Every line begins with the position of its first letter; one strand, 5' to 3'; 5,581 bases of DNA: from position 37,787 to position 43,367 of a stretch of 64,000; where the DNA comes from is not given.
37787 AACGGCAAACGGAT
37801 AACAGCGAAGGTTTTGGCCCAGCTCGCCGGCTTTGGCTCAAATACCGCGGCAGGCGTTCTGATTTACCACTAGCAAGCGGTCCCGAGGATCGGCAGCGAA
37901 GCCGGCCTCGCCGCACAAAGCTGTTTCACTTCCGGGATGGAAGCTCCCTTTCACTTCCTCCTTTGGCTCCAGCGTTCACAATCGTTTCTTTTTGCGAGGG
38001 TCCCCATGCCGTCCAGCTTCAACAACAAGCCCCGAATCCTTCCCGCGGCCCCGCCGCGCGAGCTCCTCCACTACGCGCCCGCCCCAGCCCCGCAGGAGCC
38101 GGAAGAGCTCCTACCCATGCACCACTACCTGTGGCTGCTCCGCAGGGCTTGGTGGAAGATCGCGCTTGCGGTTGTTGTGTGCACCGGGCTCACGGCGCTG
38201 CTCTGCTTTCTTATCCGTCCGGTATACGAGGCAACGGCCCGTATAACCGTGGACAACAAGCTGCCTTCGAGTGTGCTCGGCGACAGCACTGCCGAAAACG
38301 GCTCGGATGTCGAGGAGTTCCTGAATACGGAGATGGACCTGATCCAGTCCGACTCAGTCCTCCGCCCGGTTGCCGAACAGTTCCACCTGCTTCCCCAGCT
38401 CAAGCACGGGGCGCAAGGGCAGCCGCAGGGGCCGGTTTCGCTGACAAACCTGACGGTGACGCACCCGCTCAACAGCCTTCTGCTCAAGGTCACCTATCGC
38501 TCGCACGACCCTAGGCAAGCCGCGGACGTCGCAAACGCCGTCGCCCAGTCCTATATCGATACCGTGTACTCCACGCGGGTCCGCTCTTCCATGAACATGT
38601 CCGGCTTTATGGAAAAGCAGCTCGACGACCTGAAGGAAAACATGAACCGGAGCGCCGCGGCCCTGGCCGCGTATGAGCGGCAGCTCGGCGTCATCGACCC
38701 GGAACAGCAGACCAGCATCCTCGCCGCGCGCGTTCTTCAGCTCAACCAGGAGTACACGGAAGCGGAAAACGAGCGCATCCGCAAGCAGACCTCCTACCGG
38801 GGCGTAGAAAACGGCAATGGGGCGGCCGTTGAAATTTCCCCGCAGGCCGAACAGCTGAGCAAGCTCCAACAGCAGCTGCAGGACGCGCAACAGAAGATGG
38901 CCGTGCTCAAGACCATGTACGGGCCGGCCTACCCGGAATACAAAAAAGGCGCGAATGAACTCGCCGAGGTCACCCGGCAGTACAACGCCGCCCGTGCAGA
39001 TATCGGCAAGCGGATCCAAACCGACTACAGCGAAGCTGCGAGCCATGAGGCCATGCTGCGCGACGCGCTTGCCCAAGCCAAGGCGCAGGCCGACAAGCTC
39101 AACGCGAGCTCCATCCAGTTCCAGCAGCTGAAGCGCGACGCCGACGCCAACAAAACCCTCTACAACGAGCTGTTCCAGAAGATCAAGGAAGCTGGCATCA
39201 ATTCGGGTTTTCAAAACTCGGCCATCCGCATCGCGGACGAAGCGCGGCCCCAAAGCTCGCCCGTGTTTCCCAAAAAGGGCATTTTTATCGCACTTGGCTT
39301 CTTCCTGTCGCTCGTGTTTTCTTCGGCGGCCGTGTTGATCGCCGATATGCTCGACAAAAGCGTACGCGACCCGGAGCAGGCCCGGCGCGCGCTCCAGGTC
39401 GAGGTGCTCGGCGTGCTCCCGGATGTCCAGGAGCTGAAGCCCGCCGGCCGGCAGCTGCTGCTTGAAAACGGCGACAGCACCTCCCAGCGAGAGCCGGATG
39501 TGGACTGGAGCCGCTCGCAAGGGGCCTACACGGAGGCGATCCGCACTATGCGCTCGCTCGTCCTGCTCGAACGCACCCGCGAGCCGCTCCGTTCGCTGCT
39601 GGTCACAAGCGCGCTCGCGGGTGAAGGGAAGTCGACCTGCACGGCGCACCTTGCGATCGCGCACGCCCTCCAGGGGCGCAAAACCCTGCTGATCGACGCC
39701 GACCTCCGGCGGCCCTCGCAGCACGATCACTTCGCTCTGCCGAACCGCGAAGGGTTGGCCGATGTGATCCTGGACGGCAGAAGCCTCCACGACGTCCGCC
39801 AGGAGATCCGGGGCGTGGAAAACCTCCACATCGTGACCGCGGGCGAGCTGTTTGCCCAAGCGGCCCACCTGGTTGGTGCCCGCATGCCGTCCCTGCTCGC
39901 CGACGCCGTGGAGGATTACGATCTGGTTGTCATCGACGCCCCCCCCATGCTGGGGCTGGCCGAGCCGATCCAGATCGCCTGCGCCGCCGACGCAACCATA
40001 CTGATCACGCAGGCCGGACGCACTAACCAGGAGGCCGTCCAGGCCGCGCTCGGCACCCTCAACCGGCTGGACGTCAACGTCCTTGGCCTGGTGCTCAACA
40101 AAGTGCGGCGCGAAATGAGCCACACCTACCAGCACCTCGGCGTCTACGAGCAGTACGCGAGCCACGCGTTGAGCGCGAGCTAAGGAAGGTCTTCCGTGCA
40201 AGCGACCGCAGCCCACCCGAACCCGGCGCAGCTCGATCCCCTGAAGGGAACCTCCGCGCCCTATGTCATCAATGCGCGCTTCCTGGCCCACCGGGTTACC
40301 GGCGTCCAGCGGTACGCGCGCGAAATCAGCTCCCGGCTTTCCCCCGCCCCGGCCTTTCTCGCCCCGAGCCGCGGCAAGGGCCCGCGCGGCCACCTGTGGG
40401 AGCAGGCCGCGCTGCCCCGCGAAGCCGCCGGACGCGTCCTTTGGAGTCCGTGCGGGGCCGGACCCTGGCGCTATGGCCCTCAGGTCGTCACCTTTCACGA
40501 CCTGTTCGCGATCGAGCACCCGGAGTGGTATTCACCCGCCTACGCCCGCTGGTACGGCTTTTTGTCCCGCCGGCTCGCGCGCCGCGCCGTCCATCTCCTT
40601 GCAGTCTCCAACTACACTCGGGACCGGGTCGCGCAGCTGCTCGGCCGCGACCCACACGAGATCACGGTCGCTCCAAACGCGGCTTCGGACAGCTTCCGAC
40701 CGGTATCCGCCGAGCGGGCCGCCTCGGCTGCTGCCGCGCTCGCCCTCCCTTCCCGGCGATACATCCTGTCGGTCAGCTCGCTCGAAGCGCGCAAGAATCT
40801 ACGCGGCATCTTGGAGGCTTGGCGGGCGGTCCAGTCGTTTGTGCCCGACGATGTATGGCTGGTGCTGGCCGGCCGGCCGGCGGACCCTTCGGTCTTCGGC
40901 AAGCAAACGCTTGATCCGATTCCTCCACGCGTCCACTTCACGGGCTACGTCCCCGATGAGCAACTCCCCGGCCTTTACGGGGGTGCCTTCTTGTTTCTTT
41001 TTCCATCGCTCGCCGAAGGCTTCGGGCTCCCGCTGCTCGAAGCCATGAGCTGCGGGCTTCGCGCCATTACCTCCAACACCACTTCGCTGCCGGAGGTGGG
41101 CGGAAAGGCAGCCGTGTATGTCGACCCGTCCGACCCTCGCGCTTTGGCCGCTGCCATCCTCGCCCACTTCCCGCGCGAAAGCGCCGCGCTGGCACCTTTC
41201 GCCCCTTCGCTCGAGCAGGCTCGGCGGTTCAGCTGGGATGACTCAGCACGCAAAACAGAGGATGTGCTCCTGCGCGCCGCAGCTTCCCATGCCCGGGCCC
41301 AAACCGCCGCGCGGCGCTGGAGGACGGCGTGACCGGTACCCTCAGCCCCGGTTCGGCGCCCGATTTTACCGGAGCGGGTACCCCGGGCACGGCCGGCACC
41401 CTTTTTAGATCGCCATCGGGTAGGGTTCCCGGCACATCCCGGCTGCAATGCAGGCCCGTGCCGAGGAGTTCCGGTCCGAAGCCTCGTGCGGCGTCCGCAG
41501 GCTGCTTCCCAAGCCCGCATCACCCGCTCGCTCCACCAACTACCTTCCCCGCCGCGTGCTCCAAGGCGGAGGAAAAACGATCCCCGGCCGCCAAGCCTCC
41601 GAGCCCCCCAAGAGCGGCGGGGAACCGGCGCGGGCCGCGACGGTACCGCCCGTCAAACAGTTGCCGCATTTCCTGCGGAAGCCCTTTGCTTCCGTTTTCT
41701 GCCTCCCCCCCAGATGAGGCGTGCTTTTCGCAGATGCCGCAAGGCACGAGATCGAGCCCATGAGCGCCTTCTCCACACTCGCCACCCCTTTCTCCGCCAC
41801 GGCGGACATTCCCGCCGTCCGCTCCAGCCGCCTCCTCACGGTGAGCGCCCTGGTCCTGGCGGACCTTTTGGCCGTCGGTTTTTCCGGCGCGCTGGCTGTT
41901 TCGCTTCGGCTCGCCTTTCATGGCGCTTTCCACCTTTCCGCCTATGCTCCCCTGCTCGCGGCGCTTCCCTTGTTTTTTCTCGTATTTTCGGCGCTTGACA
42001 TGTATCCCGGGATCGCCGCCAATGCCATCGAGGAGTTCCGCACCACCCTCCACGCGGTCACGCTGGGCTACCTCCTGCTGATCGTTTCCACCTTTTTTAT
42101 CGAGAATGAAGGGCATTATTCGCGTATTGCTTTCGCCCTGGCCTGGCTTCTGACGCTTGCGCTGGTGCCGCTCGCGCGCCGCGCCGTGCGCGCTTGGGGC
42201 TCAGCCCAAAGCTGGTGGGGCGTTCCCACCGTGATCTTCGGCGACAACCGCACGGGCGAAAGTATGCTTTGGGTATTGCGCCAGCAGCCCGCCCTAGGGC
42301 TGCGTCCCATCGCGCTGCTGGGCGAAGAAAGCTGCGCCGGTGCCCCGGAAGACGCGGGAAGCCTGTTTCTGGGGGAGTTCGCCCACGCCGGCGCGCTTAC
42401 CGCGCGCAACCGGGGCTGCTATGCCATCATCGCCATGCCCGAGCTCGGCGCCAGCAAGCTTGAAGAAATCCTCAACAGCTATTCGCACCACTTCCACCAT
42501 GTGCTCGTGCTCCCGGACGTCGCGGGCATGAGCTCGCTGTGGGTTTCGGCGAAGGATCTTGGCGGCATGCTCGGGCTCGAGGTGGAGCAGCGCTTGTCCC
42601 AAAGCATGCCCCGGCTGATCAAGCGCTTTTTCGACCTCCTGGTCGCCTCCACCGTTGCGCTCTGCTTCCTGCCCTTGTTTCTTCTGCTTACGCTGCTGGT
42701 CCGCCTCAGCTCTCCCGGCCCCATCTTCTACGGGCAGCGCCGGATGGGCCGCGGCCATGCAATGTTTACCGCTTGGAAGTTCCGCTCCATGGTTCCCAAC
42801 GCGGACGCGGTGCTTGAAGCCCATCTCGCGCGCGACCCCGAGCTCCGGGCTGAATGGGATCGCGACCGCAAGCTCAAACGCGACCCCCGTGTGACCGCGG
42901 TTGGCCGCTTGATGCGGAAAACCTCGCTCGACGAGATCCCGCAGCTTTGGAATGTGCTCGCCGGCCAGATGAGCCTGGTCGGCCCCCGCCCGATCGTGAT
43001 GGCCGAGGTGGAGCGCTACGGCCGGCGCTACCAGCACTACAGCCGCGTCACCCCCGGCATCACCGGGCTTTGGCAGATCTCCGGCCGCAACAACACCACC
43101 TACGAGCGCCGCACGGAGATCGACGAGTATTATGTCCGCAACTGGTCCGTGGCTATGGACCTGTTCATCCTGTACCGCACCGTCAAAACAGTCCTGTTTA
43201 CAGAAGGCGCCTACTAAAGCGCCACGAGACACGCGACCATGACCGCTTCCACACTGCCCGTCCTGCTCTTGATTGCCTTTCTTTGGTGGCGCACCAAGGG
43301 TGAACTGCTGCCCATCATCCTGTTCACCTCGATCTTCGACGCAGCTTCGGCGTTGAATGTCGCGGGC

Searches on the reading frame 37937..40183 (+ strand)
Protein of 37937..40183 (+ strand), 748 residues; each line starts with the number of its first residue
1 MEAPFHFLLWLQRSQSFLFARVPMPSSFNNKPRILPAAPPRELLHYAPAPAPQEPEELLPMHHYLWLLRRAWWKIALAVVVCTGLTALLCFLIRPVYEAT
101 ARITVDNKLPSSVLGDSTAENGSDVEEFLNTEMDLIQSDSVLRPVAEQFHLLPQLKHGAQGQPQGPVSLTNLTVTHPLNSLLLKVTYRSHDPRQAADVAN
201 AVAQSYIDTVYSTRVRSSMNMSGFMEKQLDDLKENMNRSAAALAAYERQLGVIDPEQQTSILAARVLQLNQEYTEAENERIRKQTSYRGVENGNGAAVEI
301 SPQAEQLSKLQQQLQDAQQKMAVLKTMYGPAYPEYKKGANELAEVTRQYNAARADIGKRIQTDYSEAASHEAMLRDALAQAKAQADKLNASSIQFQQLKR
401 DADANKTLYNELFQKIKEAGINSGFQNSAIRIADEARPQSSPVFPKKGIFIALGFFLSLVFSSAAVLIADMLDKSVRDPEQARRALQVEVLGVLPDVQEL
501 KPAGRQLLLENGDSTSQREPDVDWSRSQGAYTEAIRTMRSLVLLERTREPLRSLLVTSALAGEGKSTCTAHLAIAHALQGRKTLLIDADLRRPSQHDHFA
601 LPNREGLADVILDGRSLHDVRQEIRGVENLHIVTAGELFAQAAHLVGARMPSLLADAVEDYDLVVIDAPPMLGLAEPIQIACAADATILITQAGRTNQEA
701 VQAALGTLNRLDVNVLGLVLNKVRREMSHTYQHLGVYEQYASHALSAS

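Call 55: search_protein_families(library=pfam, proteins=[window:37937-40183:+], max_evalue=0.00001)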
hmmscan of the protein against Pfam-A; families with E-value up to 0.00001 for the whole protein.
window:37937-40183:+ (748 aa): 6 families
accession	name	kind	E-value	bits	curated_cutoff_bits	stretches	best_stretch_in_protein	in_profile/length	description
PF13614.12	AAA_31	-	1.9e-12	47.9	27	1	561-711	11-167/177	AAA domain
PF13807.11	GNVR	-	3e-12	46.7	27.7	1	397-468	8-79/82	G-rich domain on putative tyrosine kinase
PF01656.29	CbiA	-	2.5e-11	44.1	25.4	1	556-736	3-96/125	CobQ/CobB/MinD/ParA nucleotide binding domain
PF02706.20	Wzz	-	8.3e-11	42.5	25.5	1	67-148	11-90/91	Chain length determinant protein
PF10609.15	ParA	-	3.3e-10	40.3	27.1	1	554-743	6-195/246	NUBPL iron-transfer P-loop NTPase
PF09140.17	MipZ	-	6.6e-06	26.1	20.7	0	560-690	9-126/262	ATPase MipZ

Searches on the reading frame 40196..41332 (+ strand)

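Call 55: search_protein_families(library=pfam, proteins=[window:40196-41332:+], max_evalue=0.00001)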
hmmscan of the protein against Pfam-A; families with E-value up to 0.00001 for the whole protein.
window:40196-41332:+ (378 aa): 5 families
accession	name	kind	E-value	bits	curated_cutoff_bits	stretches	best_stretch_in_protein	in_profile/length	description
PF13692.12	Glyco_trans_1_4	-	2e-25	90.2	27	1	188-323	2-138/142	Glycosyl transferases group 1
PF00534.26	Glycos_transf_1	-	1.2e-24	87.2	26.4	1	186-322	14-153/172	Glycosyl transferases group 1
PF13439.12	Glyco_transf_4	-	1.7e-11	44.8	28.5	1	92-162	95-165/170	Glycosyltransferase Family 4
PF13579.12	Glyco_trans_4_4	-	1e-06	29.6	29.7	1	95-161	96-157/158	Glycosyl transferase 4-like domain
PF20706.3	GT4-conflict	-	8.4e-06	25.4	26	0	124-295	140-313/385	Family 4 Glycosyltransferase in conflict systems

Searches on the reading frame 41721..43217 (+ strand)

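Call 55: search_protein_families(library=pfam, proteins=[window:41721-43217:+], max_evalue=0.00001)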
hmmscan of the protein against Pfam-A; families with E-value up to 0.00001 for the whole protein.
window:41721-43217:+ (498 aa): 2 families
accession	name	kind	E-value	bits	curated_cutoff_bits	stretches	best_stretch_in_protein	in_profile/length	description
PF02397.22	Bac_transf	-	4.2e-63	212.6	27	1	301-492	1-178/179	Bacterial sugar transferase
PF13727.12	CoA_binding_3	-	3.1e-07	31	25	1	91-265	2-175/175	CoA-binding domain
